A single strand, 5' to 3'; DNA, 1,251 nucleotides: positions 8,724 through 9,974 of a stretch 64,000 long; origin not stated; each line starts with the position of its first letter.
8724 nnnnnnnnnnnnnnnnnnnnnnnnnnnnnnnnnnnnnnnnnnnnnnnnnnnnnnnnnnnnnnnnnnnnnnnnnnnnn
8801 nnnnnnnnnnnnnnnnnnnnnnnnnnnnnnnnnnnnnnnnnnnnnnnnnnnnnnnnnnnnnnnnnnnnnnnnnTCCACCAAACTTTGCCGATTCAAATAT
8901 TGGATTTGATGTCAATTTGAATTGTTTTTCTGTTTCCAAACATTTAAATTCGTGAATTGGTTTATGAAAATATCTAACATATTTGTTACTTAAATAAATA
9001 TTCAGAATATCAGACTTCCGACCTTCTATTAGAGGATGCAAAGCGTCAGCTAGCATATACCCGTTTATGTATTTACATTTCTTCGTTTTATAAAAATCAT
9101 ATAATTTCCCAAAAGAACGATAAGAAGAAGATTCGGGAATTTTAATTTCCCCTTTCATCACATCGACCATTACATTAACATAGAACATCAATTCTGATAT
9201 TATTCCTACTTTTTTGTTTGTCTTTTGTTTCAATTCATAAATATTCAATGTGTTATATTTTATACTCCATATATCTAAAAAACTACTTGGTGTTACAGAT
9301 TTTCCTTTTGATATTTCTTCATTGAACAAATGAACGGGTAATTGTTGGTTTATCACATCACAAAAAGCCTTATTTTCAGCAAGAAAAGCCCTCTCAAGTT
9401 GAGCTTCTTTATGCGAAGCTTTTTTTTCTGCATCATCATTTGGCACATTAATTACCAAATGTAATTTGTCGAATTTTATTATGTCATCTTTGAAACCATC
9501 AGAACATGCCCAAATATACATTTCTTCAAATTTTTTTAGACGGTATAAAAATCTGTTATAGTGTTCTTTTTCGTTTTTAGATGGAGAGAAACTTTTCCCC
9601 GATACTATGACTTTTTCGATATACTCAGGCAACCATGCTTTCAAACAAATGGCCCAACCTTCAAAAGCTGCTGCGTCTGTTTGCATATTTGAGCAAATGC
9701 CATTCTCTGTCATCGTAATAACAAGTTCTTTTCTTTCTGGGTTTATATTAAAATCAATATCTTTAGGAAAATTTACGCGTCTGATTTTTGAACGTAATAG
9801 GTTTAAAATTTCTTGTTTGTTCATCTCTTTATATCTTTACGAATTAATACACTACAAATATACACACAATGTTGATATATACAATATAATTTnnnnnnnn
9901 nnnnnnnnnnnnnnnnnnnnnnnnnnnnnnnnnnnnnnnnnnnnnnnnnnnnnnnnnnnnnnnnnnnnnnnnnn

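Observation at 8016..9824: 602-aa protein fusing two different PD-(D/E)xK modules, with no methyltransferase partner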

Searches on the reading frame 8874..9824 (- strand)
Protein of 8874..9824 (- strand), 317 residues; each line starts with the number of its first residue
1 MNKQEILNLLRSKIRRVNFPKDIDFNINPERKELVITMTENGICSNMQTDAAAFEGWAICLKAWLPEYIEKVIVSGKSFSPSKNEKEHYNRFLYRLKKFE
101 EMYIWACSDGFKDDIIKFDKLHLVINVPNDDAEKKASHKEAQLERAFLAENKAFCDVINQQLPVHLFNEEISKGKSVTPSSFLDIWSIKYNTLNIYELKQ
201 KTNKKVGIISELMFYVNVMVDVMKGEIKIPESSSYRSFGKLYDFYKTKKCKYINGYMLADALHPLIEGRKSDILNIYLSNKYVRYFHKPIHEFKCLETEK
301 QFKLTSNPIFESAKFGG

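Call 33: search_protein_families(library=pfam, proteins=[window:8874-9824:-], max_evalue=10)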
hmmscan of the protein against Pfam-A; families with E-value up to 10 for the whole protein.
seq(317 aa): 0 families

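Call 41: predict_structure(alignment_id=A2)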
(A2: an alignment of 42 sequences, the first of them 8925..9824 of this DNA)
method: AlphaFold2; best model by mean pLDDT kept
length: 300 residues; sequences in the alignment: 42
mean_pLDDT: 88.9   pTM: 0.89
mean pLDDT of the five models: 88.9, 88.8, 84.9, 84.5, 84.4
residues with pLDDT >= 90: 196; 70-90: 73; 50-70: 26; < 50: 5
segments of 3 or more residues with pLDDT < 50: 296-300
pLDDT, mean of each block of 10 residues (from residue 1): 97 91 96 98 93 96 97 96 91 96 95 95 88 73 85 93 81 63 83 93 89 95 92 89 94 93 92 81 85 54
secondary structure, 60 per line:
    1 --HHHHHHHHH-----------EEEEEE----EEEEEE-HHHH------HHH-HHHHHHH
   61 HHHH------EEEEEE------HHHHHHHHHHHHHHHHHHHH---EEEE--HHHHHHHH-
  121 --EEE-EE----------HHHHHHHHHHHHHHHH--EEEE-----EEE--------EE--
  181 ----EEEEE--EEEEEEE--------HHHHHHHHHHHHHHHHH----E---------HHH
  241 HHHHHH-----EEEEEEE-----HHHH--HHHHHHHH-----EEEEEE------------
elements in order: H3-11 E23-28 E33-38 H40-43 H54-64 E71-76 H83-102 E106-109 H112-119 E123-125 H139-154 E157-160 E166-168 E185-189 E192-198 H207-223 H238-246 E252-258 H264-267 H270-277 E283-288

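Call 44: fold_search(model_id=the predicted structure, library=pdb)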
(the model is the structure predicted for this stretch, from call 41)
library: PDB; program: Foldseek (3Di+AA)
matches with E <= 10: 528; with E <= 0.001: 0
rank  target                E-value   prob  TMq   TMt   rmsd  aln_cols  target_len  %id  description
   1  2pg8_A                4.5e-02  0.89  0.18  0.14   6.9        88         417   14  Crystal structure of R254K mutanat of DpgC with bound substrate analog (released 2008-01-22)
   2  5z7r_A                5.4e-02  0.77  0.19  0.22   6.5       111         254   14  Crystal structure of crotonase from Clostridium acetobutylicum (released 2018-02-14)
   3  5trc_A                9.9e-02  0.08  0.17  0.13  19.8       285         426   11  Crystal structure of phosphorylated AC3-AC5 domains of yeast acetyl-CoA carboxylase (released 2016-12-07)
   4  7mcm_B                1.1e-01  0.60  0.17  0.22   6.2        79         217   15  Crystal Structure of Enoyl-CoA hydratase from Mycolicibacterium smegmatis (released 2021-04-14)
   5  7s2m_C                1.1e-01  0.08  0.16  0.19  18.8       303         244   10  Crystal structure of sulfonamide resistance enzyme Sul3 in complex with 6-hydroxymethylpterin (released 2023-05-03)
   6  8q3y_A                1.1e-01  0.13  0.23  0.17  21.8       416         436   10  Crystal structure of apo Can2 from Thermoanaerobacter brockii (released 2023-11-22)
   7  6sce_A                1.1e-01  0.08  0.16  0.10  14.4       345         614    8  Structure of a Type III CRISPR defence DNA nuclease activated by cyclic oligoadenylate (released 2020-02-19)
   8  8dgf_B                1.1e-01  0.05  0.15  0.04  26.1       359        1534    9  Avs4 bound to phage PhiV-1 portal (released 2022-08-03)
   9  1lbq_A                1.2e-01  0.09  0.16  0.14  18.0       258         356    8  The crystal structure of Saccharomyces cerevisiae ferrochelatase (released 2002-11-20)
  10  7c4d                  1.3e-01  0.03  0.09  0.10  20.1       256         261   13  Marine microorganism esterase (released 2021-05-26)
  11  7al6_A                1.3e-01  0.03  0.10  0.10  21.5       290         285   10  Crystal structure of the hypothetical protein PA1622 from Pseudomonas aeruginosa PAO1 (released 2020-10-14)
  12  6lvp_A                1.5e-01  0.80  0.21  0.23   6.3       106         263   12  Enoyl-CoA hydratase (HyECH) from Hymenobacter sp. PAMC 26628 (released 2020-04-29)
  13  6rwx_A                1.9e-01  0.33  0.19  0.28  17.0       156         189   13  Periplasmic inner membrane ring of the Shigella type 3 secretion system (released 2020-02-12)
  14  1szo_A                1.9e-01  0.21  0.16  0.18  13.6       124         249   13  Crystal Structure Analysis of the 6-Oxo Camphor Hydrolase His122Ala Mutant Bound to Its Natural Product (2S,4S)-alpha- (released 2004-06-29)
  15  2w3p_A                1.9e-01  0.09  0.21  0.13  22.9       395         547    8  BoxC crystal structure (released 2009-04-14)
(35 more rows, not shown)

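Call 49: search_solved_structures(query=A3, max_evalue=10, show_alignments=3)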
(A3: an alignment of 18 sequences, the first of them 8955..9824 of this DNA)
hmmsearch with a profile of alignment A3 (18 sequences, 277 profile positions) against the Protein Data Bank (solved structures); distinct sequences matched with E-value up to 10: 0.

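Call 56: search_protein_representatives(protein=window:8955-9824:-)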
Query: 290 residues. Proteins with E-value up to 0.001 (for the whole library): 829; up to 1e-10: 586; up to 1e-30: 75. The best 150 are listed.
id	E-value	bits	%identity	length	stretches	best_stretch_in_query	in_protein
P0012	1.0e-80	287.3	52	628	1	1-284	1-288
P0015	2.3e-80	286.2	53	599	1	1-281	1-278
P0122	2.3e-77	276.3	50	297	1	1-276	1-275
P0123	5.4e-71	255.4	49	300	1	1-276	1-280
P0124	2.7e-61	223.6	43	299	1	1-287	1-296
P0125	4.1e-59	216.5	43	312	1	1-277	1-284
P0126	6.6e-58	212.5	46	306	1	10-288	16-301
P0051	6.0e-56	206.1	43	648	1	1-266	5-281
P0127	1.7e-53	198.0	41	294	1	1-275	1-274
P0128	6.7e-53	196.0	42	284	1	1-276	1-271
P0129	1.8e-52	194.7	41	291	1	2-288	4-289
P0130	1.4e-51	191.7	45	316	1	2-268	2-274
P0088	1.2e-50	188.7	44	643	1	19-286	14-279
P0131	3.3e-50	187.2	45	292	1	13-280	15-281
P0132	2.7e-49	184.2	46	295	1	6-275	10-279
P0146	7.9e-43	163.0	40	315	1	17-271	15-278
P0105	2.1e-29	119.0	39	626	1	44-275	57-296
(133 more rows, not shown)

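Call 57: find_homologous_proteins(query=window:8955-9824:-)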
Query window:8955-9824:- (290 aa): 416 proteins with E <= 0.001 among 1022 candidates; the best 120 are listed.
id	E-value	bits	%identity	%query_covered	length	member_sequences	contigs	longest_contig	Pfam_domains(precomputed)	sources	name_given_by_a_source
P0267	5.6e-88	313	56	95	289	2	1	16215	-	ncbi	-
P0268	1.8e-87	311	54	98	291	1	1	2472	-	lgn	-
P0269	2.0e-85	304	55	100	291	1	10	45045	-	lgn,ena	-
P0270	2.6e-85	304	54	95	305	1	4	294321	-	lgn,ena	-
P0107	8.0e-85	302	55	94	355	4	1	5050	-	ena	-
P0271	2.4e-83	298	54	100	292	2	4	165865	-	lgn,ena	-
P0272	1.5e-80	288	52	97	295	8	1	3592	-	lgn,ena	-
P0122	7.3e-77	276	50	95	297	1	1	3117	-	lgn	-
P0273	2.4e-76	275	51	100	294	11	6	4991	-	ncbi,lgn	-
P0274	4.8e-75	270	49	95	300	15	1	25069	-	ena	-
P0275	2.3e-74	268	49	95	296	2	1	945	-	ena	-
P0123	1.7e-70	255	47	95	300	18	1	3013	-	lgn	-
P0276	9.3e-70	253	47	95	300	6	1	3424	-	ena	-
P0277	5.2e-69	251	46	90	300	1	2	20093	-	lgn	-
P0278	8.5e-69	250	46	90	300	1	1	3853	-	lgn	-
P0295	1.4e-54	203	41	100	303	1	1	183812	-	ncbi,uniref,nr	ncbi:hypothetical protein [Bacteroides sp. 224]|uniref:hypothetical protein n=1 Tax=Bacteroides sp. 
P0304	1.1e-48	184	41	97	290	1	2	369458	-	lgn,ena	-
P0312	2.0e-47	180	44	86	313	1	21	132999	-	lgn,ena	-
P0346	4.0e-43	166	36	97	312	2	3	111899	-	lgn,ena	-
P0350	9.6e-43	164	37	97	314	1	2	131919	-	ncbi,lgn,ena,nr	ncbi:MAG: hypothetical protein K2O00_02675 [Muribaculaceae bacterium]|nr:hypothetical protein [Murib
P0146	2.5e-42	163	38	88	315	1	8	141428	-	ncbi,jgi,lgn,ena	-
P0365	4.2e-39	152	35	98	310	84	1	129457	-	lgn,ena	-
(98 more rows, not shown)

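Call 58: find_encoding_contigs(protein=P0295, flank=6000, max_places=2)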
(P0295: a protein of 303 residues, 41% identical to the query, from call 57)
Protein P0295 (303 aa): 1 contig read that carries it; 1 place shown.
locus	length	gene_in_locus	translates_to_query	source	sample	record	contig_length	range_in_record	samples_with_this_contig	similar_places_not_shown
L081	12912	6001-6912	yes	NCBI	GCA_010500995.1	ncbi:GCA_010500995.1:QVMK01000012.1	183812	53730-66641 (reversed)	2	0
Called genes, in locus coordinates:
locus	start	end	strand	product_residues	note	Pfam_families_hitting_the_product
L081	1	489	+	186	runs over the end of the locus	PF00213:OSCP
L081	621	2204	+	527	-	PF02874:ATP-synt_ab_N, PF00006:ATP-synt_ab, PF00306:ATP-synt_ab_C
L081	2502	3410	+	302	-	PF00231:ATP-synt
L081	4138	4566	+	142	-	-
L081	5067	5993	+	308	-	PF13280:WYL, PF25583:WCX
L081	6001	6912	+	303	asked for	-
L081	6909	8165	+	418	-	PF12706:Lactamase_B_2, PF07521:RMMBL (weak)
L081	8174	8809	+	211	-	PF00149:Metallophos, PF12850:Metallophos_2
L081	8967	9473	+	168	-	-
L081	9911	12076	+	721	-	PF01443:Viral_helicase1 (faint), PF02689:Herpes_Helicase (faint), PF05970:PIF1, PF13245:AAA_19, PF13401:AAA_22 (weak), PF13604:AAA_30, PF13538:UvrD_C_2 (weak), PF00570:HRDC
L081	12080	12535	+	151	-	PF09335:VTT_dom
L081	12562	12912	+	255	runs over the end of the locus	PF01734:Patatin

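Call 59: find_encoding_contigs(protein=P0350, flank=6000, max_places=2)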
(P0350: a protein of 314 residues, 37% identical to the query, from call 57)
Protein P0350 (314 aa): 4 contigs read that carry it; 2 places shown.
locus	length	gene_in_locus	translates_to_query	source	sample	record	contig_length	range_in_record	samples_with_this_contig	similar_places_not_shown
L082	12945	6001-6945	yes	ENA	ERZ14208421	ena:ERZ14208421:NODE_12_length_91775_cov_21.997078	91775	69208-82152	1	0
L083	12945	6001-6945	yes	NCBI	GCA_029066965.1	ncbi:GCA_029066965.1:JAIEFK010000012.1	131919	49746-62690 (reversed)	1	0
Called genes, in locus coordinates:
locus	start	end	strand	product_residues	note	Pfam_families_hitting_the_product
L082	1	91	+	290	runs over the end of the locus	PF00535:Glycos_transf_2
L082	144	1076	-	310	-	PF13641:Glyco_tranf_2_3, PF00535:Glycos_transf_2, PF10111:Glyco_tranf_2_2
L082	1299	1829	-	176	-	PF00886:Ribosomal_S16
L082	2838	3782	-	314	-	PF08279:HTH_11 (weak)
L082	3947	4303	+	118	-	PF02481:DNA_processg_A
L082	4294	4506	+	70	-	-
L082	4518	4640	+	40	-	-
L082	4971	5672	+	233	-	-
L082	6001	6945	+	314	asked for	-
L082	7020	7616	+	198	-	PF00149:Metallophos, PF12850:Metallophos_2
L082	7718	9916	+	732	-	PF12706:Lactamase_B_2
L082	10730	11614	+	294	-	-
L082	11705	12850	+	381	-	PF00756:Esterase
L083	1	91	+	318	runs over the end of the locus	PF00535:Glycos_transf_2, PF13641:Glyco_tranf_2_3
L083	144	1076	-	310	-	PF13641:Glyco_tranf_2_3, PF00535:Glycos_transf_2, PF10111:Glyco_tranf_2_2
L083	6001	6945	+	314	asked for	-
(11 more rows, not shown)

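Call 60: find_encoding_contigs(protein=P0146, flank=6000, max_places=2)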
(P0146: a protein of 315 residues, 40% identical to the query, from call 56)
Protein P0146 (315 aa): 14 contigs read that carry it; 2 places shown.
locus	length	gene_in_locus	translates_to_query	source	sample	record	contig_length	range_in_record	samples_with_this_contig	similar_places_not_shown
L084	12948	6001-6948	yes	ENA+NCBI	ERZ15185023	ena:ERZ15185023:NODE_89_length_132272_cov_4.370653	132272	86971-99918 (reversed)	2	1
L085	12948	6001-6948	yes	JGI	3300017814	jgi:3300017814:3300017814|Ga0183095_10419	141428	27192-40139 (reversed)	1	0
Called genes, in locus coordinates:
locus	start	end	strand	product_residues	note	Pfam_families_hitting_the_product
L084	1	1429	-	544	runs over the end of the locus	-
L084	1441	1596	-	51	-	-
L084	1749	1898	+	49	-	-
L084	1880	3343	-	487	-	PF02661:Fic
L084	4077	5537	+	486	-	PF13173:AAA_14, PF13635:DUF4143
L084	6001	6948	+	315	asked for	-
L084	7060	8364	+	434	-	PF00753:Lactamase_B, PF12706:Lactamase_B_2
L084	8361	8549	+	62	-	-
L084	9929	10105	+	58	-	-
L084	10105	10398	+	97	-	PF07733:DNA_pol3_alpha (weak)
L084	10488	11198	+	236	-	PF17657:DNA_pol3_finger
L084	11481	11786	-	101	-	PF00338:Ribosomal_S10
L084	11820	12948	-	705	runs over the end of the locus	PF00009:GTP_EFTU, PF03144:GTP_EFTU_D2, PF22042:EF-G_D2, PF14492:EFG_III, PF16658:RF3_C (weak), PF03764:EFG_IV, PF00679:EFG_C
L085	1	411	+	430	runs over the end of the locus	PF00890:FAD_binding_2 (weak), PF01134:GIDA (weak), PF01946:Thi4, PF07992:Pyr_redox_2 (weak), PF12831:FAD_oxidored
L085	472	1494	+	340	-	-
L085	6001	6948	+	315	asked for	-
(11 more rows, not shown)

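Call 61: find_encoding_contigs(protein=P0365, flank=6000, max_places=2)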
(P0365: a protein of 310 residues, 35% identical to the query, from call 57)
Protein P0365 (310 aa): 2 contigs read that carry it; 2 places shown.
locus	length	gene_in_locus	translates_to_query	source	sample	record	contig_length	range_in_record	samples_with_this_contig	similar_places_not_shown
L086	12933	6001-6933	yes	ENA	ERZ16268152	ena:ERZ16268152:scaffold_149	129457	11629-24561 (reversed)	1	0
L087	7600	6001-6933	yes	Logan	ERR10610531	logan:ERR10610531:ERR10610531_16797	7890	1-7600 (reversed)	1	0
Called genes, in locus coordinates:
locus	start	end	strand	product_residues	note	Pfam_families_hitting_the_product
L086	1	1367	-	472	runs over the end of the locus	PF03781:FGE-sulfatase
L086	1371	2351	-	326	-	PF11751:PorP_SprF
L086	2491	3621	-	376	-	PF02481:DNA_processg_A, PF17782:WHD_DprA (weak)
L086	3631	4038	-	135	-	PF13279:4HBT_2, PF03061:4HBT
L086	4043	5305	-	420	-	PF03193:RsgA_GTPase (faint), PF13167:GTP-bdg_N, PF16360:GTP-bdg_M, PF00025:Arf (faint), PF00071:Ras (faint), PF01926:MMR_HSR1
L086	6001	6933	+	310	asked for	-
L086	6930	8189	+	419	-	PF23023:Anti-Pycsar_Apyc1 (faint), PF12706:Lactamase_B_2 (weak)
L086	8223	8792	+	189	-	-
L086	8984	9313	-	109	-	-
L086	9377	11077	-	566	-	PF00041:fn3 (faint), PF16318:DUF4957 (weak), PF17161:DUF5123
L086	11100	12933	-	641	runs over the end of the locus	PF14322:SusD-like_3, PF07980:SusD_RagB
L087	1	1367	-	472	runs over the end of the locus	PF03781:FGE-sulfatase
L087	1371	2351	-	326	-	PF11751:PorP_SprF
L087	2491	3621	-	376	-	PF02481:DNA_processg_A, PF17782:WHD_DprA (weak)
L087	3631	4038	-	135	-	PF13279:4HBT_2, PF03061:4HBT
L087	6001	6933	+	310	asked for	-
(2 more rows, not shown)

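Call 66: fold_search(model_id=the predicted structure, library=viral)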
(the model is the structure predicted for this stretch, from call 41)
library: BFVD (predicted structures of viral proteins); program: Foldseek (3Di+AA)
matches with E <= 10: 590; with E <= 0.001: 0
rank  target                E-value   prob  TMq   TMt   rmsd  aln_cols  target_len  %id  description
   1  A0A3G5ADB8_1          9.4e-03  0.11  0.16  0.06  22.2       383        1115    6  Putative amidoligase enzyme [Hyperionvirus sp.]
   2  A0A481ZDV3            1.5e-02  0.21  0.19  0.19  19.8       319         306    9  Ribonuclease H [Pithovirus LCPAC404]
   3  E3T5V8                2.1e-02  0.15  0.15  0.16  18.4       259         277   14  Tail specific protease domain-containing protein [Cafeteria roenbergensis virus (strain BV-PW1)]
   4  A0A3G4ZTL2            3.1e-02  0.38  0.22  0.16  10.1       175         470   12  Treble clef zinc finger domain-containing protein [Barrevirus sp.]
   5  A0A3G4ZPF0            4.8e-02  0.51  0.21  0.13   9.3       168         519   13  Uncharacterized protein [Terrestrivirus sp.]
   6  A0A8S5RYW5            5.4e-02  0.11  0.18  0.13  18.1       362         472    8  Restriction enzyme [Myoviridae sp. ctNQV2]
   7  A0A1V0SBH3            6.1e-02  0.14  0.18  0.16  17.1       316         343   14  DUF2726 domain-containing protein [Catovirus CTV1]
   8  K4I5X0                7.7e-02  0.69  0.27  0.37   7.2       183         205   15  Uncharacterized protein [Salmonella phage STML-198]
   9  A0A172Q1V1            9.8e-02  0.41  0.26  0.38  10.0       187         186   16  Uncharacterized protein [Escherichia phage MX01]
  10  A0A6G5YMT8            9.8e-02  0.33  0.23  0.26  15.9       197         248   14  (no name in the UniProt tables at hand)
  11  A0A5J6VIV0            1.0e-01  0.14  0.21  0.16  20.0       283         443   14  Uncharacterized protein [Megaviridae environmental sample]
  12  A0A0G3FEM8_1          1.0e-01  0.08  0.17  0.08  22.2       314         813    9  Peptidase C7 domain-containing protein [Sclerotinia sclerotiorum megabirnavirus 1]
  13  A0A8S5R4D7            1.1e-01  0.25  0.21  0.26  20.4       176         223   17  Uncharacterized protein [Podoviridae sp. ct8nN1]
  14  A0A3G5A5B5            1.5e-01  0.04  0.14  0.10  20.6       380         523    9  Methyltransferase FkbM domain-containing protein (Fragment) [Homavirus sp.]
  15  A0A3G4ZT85            1.6e-01  0.30  0.18  0.22   7.2       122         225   12  Uncharacterized protein [Edafosvirus sp.]
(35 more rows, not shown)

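Call 70: search_protein_families(library=pfam, alignment_id=A6, max_evalue=1)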
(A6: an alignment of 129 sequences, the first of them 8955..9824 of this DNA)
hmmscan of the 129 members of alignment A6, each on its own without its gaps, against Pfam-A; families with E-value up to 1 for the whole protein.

A. member 1, window:8955-9824:- (290 aa): 0 families

B. families by the number of members that match (of 129 scanned): 53 families (the first 25 are shown)
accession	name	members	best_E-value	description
PF01930.23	Cas_Cas4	7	0.005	Domain of unknown function DUF83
PF01939.22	NucS_C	2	0.044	Endonuclease NucS C-terminal domain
PF24031.1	FN3_IL27B_N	1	0.0016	IL27B N-terminal FN3 domain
PF00063.27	Myosin_head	1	0.0032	Myosin head (motor domain)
PF11989.14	Dsl1_C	1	0.0075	Retrograde transport protein Dsl1 C terminal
PF09499.16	RE_ApaLI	1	0.0082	ApaLI-like restriction endonuclease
PF17540.7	DUF5457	1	0.0098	Family of unknown function (DUF5457)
PF10539.14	Dev_Cell_Death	1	0.01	Development and cell death domain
PF01948.23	PyrI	1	0.019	Aspartate carbamoyltransferase regulatory chain, allosteric domain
PF06794.17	UPF0270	1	0.02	Uncharacterised protein family (UPF0270)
PF10977.13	DUF2797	1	0.021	Protein of unknown function (DUF2797)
PF12490.13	BCAS3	1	0.021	BCAS3 microtubule associated cell migration factor, C-terminal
PF02906.19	Fe_hyd_lg_C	1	0.038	Iron only hydrogenase large subunit, C-terminal domain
PF14284.11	PcfJ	1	0.046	PcfJ-like protein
PF03937.21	Sdh5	1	0.047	Flavinator of succinate dehydrogenase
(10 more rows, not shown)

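Call 71: search_solved_structures(query=A6, max_evalue=10, show_alignments=4)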
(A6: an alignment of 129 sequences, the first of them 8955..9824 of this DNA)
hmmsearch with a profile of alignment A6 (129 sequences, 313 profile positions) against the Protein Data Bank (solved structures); distinct sequences matched with E-value up to 10: 0.

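Call 89: search_protein_families(library=pfam, proteins=[L081:6909-8165:+, L081:8174-8809:+, L082:7718-9916:+], max_evalue=0.01)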
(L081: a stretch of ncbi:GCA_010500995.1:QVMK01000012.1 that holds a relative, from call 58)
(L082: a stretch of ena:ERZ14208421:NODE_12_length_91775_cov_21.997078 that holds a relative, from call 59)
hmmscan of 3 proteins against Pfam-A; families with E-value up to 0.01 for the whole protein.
L081:6909-8165:+ (418 aa): 3 families
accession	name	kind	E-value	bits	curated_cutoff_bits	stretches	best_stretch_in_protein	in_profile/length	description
PF12706.13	Lactamase_B_2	-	2.1e-09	37.7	27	1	55-168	28-145/200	Beta-lactamase superfamily domain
PF07521.17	RMMBL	-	3.2e-06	27.5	21.6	1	359-394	8-43/63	Zn-dependent metallo-hydrolase RNA specificity domain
PF00753.33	Lactamase_B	-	0.00042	20.7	22.7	1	48-79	34-65/196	Metallo-beta-lactamase superfamily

L081:8174-8809:+ (211 aa): 3 families
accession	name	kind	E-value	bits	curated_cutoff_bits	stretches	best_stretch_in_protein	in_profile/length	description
PF00149.33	Metallophos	-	1e-09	39.5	21.5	1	1-165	1-190/191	Calcineurin-like phosphoesterase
PF12850.12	Metallophos_2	-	4.1e-09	37.1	27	1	1-179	1-131/154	Calcineurin-like phosphoesterase superfamily domain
PF14582.11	Metallophos_3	-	9.7e-05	22.3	28.2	1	112-191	167-248/259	Metallophosphoesterase, calcineurin superfamily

L082:7718-9916:+ (732 aa): 4 families
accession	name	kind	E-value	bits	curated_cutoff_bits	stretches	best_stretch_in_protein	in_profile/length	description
PF12706.13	Lactamase_B_2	-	3.2e-09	37.1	27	1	57-190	32-165/200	Beta-lactamase superfamily domain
PF07521.17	RMMBL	-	4.7e-05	23.7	21.6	1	359-388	12-42/63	Zn-dependent metallo-hydrolase RNA specificity domain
PF13483.12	Lactamase_B_3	-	0.00026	21.5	24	1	20-162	13-112/160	Beta-lactamase superfamily domain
PF00753.33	Lactamase_B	-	0.0021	18.5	22.7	1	58-79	46-67/196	Metallo-beta-lactamase superfamily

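Call 105: find_encoding_contigs(protein=P0304, flank=5000, max_places=1)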
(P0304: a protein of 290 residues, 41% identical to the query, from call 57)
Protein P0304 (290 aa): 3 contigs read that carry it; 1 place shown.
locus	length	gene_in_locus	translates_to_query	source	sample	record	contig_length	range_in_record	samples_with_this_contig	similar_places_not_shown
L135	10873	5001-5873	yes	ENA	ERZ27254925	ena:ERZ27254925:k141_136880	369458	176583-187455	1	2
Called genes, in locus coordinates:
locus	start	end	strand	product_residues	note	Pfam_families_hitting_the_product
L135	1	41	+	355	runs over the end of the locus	-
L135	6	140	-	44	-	-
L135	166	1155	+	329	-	-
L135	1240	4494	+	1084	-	PF13401:AAA_22 (weak), PF24883:NPHP3_N (faint)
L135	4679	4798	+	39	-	-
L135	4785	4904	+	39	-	-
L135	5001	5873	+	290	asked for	-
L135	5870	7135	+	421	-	PF00753:Lactamase_B (weak), PF12706:Lactamase_B_2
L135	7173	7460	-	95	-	-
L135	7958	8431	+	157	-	PF02590:SPOUT_MTase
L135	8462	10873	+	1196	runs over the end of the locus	PF00512:HisKA (weak), PF02518:HATPase_c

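Call 106: find_encoding_contigs(protein=P0346, flank=5000, max_places=1)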
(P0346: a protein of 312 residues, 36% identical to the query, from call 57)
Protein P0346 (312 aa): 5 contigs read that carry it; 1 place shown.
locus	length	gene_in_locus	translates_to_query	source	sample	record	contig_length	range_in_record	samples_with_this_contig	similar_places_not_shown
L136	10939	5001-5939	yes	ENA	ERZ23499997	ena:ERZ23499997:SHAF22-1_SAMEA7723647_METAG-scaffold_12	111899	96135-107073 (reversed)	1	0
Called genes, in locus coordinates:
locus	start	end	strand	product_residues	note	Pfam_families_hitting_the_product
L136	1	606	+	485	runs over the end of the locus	PF02554:CstA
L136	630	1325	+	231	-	PF00657:Lipase_GDSL (weak), PF13472:Lipase_GDSL_2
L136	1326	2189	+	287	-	PF07505:DUF5131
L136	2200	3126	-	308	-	PF08279:HTH_11 (weak)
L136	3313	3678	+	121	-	PF02481:DNA_processg_A (weak)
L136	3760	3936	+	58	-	-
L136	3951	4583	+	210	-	-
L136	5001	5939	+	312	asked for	-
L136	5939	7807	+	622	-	PF12706:Lactamase_B_2 (weak)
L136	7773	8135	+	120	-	-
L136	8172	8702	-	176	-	PF13302:Acetyltransf_3, PF00583:Acetyltransf_1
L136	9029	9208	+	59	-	-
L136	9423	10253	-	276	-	PF00165:HTH_AraC (faint), PF12833:HTH_18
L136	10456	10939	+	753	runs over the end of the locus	PF13620:CarboxypepD_reg, PF13715:CarbopepD_reg_2, PF07715:Plug, PF00593:TonB_dep_Rec_b-barrel, PF25183:OMP_b-brl_4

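Call 107: find_encoding_contigs(protein=P0312, flank=5000, max_places=1)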
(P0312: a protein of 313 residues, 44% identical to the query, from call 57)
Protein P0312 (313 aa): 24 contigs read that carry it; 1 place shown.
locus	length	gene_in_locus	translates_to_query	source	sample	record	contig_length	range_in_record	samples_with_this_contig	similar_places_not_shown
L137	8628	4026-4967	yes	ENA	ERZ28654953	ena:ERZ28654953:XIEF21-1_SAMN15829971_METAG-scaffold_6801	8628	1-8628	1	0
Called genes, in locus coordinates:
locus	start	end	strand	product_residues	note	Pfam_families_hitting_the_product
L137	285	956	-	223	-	PF18291:HU-HIG (weak)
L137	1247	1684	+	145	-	PF05168:HEPN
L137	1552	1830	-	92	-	-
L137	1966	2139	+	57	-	-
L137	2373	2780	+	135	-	-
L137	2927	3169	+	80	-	-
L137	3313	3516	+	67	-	-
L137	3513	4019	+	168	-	PF18143:HAD_SAK_2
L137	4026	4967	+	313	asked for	-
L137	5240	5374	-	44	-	-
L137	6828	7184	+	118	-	-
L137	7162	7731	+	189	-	PF00149:Metallophos, PF12850:Metallophos_2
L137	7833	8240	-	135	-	-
